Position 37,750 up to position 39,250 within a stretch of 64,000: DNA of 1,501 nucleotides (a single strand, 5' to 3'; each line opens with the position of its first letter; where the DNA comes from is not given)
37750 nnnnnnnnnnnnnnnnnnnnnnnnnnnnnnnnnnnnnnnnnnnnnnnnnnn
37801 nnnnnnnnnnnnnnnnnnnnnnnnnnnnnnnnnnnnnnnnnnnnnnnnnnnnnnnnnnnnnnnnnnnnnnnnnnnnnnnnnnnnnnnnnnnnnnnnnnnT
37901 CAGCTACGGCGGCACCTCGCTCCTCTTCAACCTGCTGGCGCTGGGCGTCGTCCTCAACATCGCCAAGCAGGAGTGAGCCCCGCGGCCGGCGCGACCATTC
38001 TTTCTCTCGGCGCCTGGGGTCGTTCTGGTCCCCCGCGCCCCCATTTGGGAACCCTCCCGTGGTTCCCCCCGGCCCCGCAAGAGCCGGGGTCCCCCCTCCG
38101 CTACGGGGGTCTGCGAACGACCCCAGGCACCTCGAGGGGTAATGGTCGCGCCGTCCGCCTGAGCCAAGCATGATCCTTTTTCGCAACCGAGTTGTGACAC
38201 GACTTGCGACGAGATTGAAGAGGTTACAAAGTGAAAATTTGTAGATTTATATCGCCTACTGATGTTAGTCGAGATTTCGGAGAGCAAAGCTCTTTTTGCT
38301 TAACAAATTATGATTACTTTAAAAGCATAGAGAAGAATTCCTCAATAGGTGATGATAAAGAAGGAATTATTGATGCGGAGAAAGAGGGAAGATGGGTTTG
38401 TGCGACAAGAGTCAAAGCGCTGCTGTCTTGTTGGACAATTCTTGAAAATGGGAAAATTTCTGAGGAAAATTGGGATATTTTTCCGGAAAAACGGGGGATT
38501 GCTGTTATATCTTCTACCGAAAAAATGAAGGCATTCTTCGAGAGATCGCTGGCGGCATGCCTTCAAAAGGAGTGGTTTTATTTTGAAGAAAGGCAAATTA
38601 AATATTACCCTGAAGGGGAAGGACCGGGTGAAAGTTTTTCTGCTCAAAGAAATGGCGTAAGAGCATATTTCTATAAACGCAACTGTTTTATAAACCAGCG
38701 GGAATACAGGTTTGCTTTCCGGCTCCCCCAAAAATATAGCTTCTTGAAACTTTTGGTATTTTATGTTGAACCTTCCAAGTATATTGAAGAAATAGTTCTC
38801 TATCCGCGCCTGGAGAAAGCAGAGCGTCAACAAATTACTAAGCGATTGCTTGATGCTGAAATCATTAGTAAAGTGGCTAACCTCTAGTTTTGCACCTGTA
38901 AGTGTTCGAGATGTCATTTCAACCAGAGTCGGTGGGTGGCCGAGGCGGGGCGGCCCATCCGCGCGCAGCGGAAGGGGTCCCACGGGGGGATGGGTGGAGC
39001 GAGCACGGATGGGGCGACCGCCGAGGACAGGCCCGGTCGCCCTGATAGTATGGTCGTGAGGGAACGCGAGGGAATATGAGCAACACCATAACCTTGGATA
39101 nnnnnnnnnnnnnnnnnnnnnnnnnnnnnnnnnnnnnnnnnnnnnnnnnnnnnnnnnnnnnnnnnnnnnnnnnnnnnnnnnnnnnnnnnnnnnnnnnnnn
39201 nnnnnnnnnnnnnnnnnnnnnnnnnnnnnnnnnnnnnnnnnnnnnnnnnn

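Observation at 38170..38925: Single AT-rich orphan gene between rodA and the radical SAM gene, bracketed by GC-rich palindromic repeats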

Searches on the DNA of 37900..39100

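Call 63: search_rna_families(source=window, start=37900, end=39100, threshold=evalue, max_evalue=10, show_alignments=2)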
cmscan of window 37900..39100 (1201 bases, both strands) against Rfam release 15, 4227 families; matches with E-value up to 10: 5.
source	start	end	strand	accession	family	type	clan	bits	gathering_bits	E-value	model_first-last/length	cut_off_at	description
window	38987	39035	+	RF02040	HOTTIP_1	Gene; lncRNA;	-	21.2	50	0.065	1-57/57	no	HOXA transcript at the distal tip, conserved region 1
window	38193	38339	-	RF02123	FTX_4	Gene; lncRNA;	-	19.2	80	2.8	1-141/141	no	FTX transcript, XIST regulator conserved region 4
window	39008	39044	-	RF03192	mir-6794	Gene; miRNA;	-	16.2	74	7.6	1-62/62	no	mir-6794 microRNA precursor family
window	38713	38772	-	RF03071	Sodium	Cis-reg; riboswitch;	-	14.4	40.5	4.8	1-55/55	no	Na+ riboswitch aptamer (DUF1646)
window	38261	38411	+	RF02195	TP53TG1_1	Gene; lncRNA;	-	13.5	40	7.5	1-153/153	no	TP53 target 1 conserved region 1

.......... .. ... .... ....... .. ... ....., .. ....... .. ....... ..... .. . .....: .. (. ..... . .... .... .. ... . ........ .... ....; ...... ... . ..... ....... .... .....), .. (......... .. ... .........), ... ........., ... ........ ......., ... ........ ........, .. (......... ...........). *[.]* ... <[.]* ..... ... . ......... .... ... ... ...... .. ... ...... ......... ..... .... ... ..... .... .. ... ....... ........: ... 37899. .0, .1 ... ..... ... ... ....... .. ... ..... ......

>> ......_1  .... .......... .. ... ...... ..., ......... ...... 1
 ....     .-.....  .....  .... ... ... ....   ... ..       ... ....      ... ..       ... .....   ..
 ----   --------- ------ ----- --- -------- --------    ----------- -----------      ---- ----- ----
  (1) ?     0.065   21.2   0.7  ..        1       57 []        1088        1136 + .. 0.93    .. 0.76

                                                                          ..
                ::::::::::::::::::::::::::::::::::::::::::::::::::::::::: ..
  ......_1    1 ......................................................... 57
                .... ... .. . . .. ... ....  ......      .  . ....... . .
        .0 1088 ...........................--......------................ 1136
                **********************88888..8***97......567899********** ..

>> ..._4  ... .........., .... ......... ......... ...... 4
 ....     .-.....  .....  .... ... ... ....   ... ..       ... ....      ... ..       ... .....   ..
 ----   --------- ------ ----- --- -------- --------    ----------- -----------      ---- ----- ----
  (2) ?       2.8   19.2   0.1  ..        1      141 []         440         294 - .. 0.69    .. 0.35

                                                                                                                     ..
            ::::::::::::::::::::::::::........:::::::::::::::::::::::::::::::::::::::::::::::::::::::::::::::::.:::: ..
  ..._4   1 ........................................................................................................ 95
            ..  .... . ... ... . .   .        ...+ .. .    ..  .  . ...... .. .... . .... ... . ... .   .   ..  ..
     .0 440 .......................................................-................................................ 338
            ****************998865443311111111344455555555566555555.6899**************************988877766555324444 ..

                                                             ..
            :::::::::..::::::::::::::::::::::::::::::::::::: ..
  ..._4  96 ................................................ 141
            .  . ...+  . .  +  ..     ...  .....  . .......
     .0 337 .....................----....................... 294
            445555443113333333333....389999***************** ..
